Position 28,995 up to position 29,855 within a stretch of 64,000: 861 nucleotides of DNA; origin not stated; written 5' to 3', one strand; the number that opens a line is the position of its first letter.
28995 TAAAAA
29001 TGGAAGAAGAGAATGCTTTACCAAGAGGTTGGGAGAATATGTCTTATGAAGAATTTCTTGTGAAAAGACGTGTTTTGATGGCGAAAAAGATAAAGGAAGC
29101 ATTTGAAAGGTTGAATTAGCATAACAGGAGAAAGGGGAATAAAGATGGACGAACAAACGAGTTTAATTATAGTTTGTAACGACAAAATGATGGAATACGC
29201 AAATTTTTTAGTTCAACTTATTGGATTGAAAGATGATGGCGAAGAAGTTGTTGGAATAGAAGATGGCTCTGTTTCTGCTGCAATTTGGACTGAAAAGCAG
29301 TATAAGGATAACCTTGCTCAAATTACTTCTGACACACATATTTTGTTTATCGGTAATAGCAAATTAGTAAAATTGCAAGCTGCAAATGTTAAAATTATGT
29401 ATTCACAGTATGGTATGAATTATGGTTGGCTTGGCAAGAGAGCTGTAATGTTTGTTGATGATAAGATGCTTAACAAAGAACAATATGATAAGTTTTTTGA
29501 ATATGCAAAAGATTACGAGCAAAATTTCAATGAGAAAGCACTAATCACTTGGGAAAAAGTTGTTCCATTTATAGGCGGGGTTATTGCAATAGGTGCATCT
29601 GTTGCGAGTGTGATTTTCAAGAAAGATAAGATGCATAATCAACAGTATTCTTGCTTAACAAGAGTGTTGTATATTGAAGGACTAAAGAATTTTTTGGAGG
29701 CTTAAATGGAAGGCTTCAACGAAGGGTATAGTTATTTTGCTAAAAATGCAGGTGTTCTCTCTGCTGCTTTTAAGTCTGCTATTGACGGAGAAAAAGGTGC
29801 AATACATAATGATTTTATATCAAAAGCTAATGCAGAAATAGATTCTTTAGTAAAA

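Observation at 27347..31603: Three-gene membrane module of unknown function co-transcribed with GmrSD-like and Type I R-M genes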

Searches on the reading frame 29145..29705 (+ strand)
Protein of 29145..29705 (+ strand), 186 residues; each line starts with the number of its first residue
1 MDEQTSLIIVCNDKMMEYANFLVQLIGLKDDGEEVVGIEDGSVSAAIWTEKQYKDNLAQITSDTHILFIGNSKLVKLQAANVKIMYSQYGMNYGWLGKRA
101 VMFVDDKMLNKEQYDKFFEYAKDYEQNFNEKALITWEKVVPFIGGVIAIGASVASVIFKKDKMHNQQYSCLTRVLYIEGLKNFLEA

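Call 3: search_protein_families(library=pfam, proteins=[window:29145-29705:+], max_evalue=0.01)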
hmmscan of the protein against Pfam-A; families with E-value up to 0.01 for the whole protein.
window:29145-29705:+ (186 aa): 0 families

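Call 4: search_protein_families(library=padloc, proteins=[window:29145-29705:+], max_evalue=0.1)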
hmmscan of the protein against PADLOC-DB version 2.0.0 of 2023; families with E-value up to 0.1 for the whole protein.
window:29145-29705:+ (186 aa): 1 family
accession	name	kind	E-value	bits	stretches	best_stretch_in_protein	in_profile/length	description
PDLC04988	PDC-S29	-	0.023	12.2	1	127-153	172-198/220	-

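Call 5: search_protein_families(library=ncbifam, proteins=[window:29145-29705:+], max_evalue=0.1)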
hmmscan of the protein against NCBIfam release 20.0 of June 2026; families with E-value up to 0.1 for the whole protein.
window:29145-29705:+ (186 aa): 0 families

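Call 6: search_protein_families(library=phrogs, proteins=[window:29145-29705:+], max_evalue=0.1)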
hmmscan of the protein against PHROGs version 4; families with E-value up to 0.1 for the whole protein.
window:29145-29705:+ (186 aa): 0 families

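Call 18: find_homologous_proteins(query=window:29145-29705:+, max_evalue=0.001)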
Query window:29145-29705:+ (186 aa): 140 proteins with E <= 0.001 among 185 candidates; the best 120 are listed.
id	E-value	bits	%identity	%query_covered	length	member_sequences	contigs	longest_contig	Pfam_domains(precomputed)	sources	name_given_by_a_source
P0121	9.5e-112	389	95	100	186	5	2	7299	-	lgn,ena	-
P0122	5.9e-110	383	90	100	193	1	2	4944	-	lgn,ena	-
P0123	5.1e-65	237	57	98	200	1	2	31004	-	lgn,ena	-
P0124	6.3e-65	237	58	98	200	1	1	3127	-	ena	-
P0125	5.0e-63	230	56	98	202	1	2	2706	-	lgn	-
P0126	2.5e-51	192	50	99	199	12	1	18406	-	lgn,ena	-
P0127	5.5e-51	191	51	99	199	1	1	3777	-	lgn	-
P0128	6.3e-51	191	51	100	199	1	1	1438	-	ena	-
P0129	1.7e-50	190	50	99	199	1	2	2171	-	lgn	-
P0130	2.8e-50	189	50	99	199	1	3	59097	-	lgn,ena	-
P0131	3.8e-50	188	44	99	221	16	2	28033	-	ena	-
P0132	6.2e-50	188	50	99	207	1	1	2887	-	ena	-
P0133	1.0e-49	187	49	99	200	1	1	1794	-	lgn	-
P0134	1.3e-49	187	50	99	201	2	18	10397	-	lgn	-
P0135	3.0e-49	185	46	99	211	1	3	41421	-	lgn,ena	-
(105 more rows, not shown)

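Call 27: search_solved_structures(query=A3, max_evalue=10, show_alignments=2)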
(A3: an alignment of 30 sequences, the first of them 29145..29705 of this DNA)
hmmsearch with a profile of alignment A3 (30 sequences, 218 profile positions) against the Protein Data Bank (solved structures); distinct sequences matched with E-value up to 10: 0.

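Call 33: predict_structure(alignment_id=A3)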
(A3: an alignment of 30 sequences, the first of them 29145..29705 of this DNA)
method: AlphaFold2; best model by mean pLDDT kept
length: 186 residues; sequences in the alignment: 30
mean_pLDDT: 82.6   pTM: 0.81
mean pLDDT of the five models: 82.6, 81.9, 81.0, 80.5, 80.0
residues with pLDDT >= 90: 93; 70-90: 57; 50-70: 18; < 50: 18
segments of 3 or more residues with pLDDT < 50: 135-151
pLDDT, mean of each block of 10 residues (from residue 1): 84 94 83 68 92 93 95 94 95 97 90 86 80 49 39 62 89 92 90
secondary structure, 60 per line:
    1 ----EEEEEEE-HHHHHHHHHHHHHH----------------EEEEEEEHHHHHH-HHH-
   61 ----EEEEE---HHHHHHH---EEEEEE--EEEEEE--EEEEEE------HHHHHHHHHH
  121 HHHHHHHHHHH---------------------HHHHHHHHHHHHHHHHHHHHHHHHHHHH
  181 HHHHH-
elements in order: E5-11 H13-26 E43-49 H50-55 E65-69 H73-79 E83-88 E91-96 E99-104 H111-131 H153-185

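Call 38: fold_search(model_id=the predicted structure, library=pdb)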
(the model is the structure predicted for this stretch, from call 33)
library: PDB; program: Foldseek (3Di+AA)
matches with E <= 10: 717; with E <= 0.001: 0
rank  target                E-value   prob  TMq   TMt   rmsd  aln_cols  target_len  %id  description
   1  4pav_A                5.6e-03  0.51  0.20  0.27  12.2       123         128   15  Structure of hypothetical protein SA1046 from S. aureus. (released 2015-05-06)
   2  8pxt_B                1.3e-02  0.94  0.27  0.09   6.2       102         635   13  Targeting extended blood antigens by Akkermansia muciniphila enzymes unveils a missing link for generating universal d (released 2024-02-28)
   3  4nb2_B                1.9e-02  0.25  0.19  0.25  14.1       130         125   15  Crystal Structure of FosB from Staphylococcus aureus at 1.89 Angstrom Resolution - Apo structure (released 2014-02-26)
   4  5vb0_H                2.9e-02  0.23  0.21  0.25  16.2       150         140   13  Crystal structure of fosfomycin resistance protein FosA3 (released 2017-08-30)
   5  4mym                  3.1e-02  0.21  0.19  0.21  14.3       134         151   10  Crystal structure of a glyoxalase/ bleomycin resistance protein/ dioxygenase from Nocardioides (released 2013-12-25)
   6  1xai_A                3.5e-02  0.18  0.25  0.16  13.3       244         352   12  CRYSTAL STRUCTURE OF STAPHLYOCOCCUS AUREUS 3-DEHYDROQUINATE SYNTHASE (DHQS) IN COMPLEX WITH ZN2+, NAD+ AND CARBAPHOSPH (released 2005-03-01)
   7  5cj3_A                4.3e-02  0.18  0.18  0.23  12.9       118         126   13  Crystal structure of the zorbamycin binding protein (ZbmA) from Streptomyces flavoviridis with zorbamycin (released 2015-07-22)
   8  5uhj_B                4.8e-02  0.28  0.21  0.29  12.4       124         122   11  The crystal structure of a natural product biosynthetic enzyme from Streptomyces sp. CB03234 (released 2017-01-25)
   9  4nb0_B                5.2e-02  0.16  0.20  0.26  14.3       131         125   16  Crystal Structure of FosB from Staphylococcus aureus with BS-Cys9 disulfide at 1.62 Angstrom Resolution (released 2014-02-26)
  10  1npb_C                5.9e-02  0.23  0.21  0.26  12.1       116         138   16  Crystal structure of the fosfomycin resistance protein from transposon Tn2921 (released 2004-03-02)
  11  3ey8_B                6.3e-02  0.25  0.22  0.28  12.8       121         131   16  Structure from the mobile metagenome of V. Pseudocholerae. VPC_CASS1 (released 2009-01-13)
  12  7e76_A                6.7e-02  0.21  0.28  0.12  22.1       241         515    8  The structure of chloroplastic TaPGI (released 2021-07-28)
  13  5cj3_B                7.1e-02  0.15  0.18  0.23  12.9       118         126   13  Crystal structure of the zorbamycin binding protein (ZbmA) from Streptomyces flavoviridis with zorbamycin (released 2015-07-22)
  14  3ey7_B                8.1e-02  0.21  0.22  0.28  12.8       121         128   16  Structure from the mobile metagenome of V. Cholerae. Integron cassette protein VCH_CASS1 (released 2009-01-13)
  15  6ni5_A                8.6e-02  0.23  0.32  0.28  12.8       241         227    7  Pseudomonas fluorescens isocyanide hydratase at 274 K G150A mutant (released 2019-11-20)
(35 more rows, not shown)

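Call 44: search_protein_families(library=padloc, alignment_id=A1, max_evalue=0.1)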
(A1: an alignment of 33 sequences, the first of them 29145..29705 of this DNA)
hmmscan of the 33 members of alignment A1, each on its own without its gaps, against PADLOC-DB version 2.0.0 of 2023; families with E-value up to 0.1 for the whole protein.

A. member 1, window:29145-29705:+ (186 aa): 1 family
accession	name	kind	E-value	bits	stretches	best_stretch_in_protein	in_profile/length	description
PDLC04988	PDC-S29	-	0.023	12.2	1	127-153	172-198/220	-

B. families by the number of members that match (of 33 scanned): 7 families
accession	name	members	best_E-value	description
PDLC03841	LeoBC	9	0.00068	-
PDLC04594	PDC-M35B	2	0.027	-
PDLC03856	LmuA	1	0.0071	-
PDLC00462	JetA1|JetA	1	0.0077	DUF5716 domain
PDLC04988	PDC-S29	1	0.023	-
PDLC03669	Control_protein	1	0.025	control protein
PDLC01265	Cas6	1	0.031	"CAS-I,CAS-II,CAS-III,CAS-IV,CAS-V,CAS-VI; crRNAmaturation"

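Call 78: fold_search(model_id=the predicted structure, library=viral)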
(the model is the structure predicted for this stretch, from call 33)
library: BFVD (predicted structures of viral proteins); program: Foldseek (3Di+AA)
matches with E <= 10: 451; with E <= 0.001: 0
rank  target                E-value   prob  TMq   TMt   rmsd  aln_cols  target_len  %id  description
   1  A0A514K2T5            1.5e-02  0.16  0.18  0.15  27.3       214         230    8  Uncharacterized protein [Nitrosopumilus spindle-shaped virus]
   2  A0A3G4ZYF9            1.6e-02  0.15  0.18  0.12  17.4       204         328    9  Uncharacterized protein [Gaeavirus sp.]
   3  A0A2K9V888            3.7e-02  0.13  0.18  0.22  11.6       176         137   10  Short-chain type dehydrogenase reductase (Fragment) [Bandra megavirus]
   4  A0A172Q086            4.5e-02  0.33  0.29  0.24  15.0       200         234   12  Uncharacterized protein [Acinetobacter phage vB_AbaM_ME3]
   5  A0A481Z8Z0            4.5e-02  0.21  0.20  0.11  10.9       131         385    9  Procyclic acidic repetitive protein [Pithovirus LCPAC304]
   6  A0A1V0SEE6            5.1e-02  0.33  0.30  0.11  18.0       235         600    7  Protein kinase [Indivirus ILV1]
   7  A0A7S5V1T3            5.5e-02  0.09  0.18  0.06  16.4       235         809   10  (no name in the UniProt tables at hand)
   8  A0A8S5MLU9            6.2e-02  0.10  0.18  0.20  18.6       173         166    9  VOC domain-containing protein (Fragment) [Myoviridae sp. ctzyI3]
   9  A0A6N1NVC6            8.0e-02  0.14  0.19  0.20  16.8       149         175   11  Glyoxalase [Tupanvirus soda lake]
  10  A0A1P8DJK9            8.6e-02  0.13  0.25  0.21  18.4       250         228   11  (no name in the UniProt tables at hand)
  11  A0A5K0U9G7            8.6e-02  0.09  0.18  0.07  16.4       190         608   12  Uncharacterized protein [Yasminevirus sp. GU-2018]
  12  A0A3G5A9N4            9.7e-02  0.23  0.32  0.14  13.6       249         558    8  Uncharacterized protein [Hyperionvirus sp.]
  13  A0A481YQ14            1.2e-01  0.12  0.26  0.21  24.6       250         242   12  Ras family GTPase [Iridovirus LCIVAC01]
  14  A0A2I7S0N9            1.4e-01  0.11  0.15  0.23  14.1       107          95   14  (no name in the UniProt tables at hand)
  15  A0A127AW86            1.5e-01  0.21  0.24  0.06   7.0       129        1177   12  DNA polymerase [Bacillus phage SP-15]
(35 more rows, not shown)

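Call 97: search_protein_families(library=pfam, alignment_id=A1, max_evalue=1)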
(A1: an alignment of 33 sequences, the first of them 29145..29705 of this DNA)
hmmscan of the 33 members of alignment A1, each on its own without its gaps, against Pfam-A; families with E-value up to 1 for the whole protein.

A. member 1, window:29145-29705:+ (186 aa): 1 family
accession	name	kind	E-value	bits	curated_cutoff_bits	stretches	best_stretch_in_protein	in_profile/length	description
PF17472.7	DUF5425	-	0.56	11.5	25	0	158-173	18-33/76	Family of unknown function (DUF5425)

B. families by the number of members that match (of 33 scanned): 34 families (the first 25 are shown)
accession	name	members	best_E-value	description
PF13828.11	DUF4190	8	0.0079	Domain of unknown function (DUF4190)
PF22599.2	SecDF_P1_head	3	0.0025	SecDF, P1 head subdomain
PF16013.10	DUF4781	3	0.054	Domain of unknown function (DUF4781)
PF09784.14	L31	3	0.17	Mitochondrial ribosomal protein L31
PF12652.12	CotJB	2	0.13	CotJB protein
PF17472.7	DUF5425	2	0.24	Family of unknown function (DUF5425)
PF20990.2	DUF2207_C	1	0.0024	Predicted membrane protein (DUF2207) C-terminal domain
PF19180.5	DUF5862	1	0.014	Family of unknown function (DUF5862)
PF14152.11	YfhE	1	0.02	YfhE-like protein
PF13299.11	CPSF100_C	1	0.02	Cleavage and polyadenylation factor 2 C-terminal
PF19288.4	CofH_C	1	0.028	CofH/MqnC C-terminal region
PF12698.13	ABC2_membrane_3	1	0.036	ABC-2 family transporter protein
PF12663.12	DUF3788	1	0.047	Protein of unknown function (DUF3788)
PF08468.16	MTS_N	1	0.06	Methyltransferase small domain N-terminal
PF25042.1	DUF7787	1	0.083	Domain of unknown function (DUF7787)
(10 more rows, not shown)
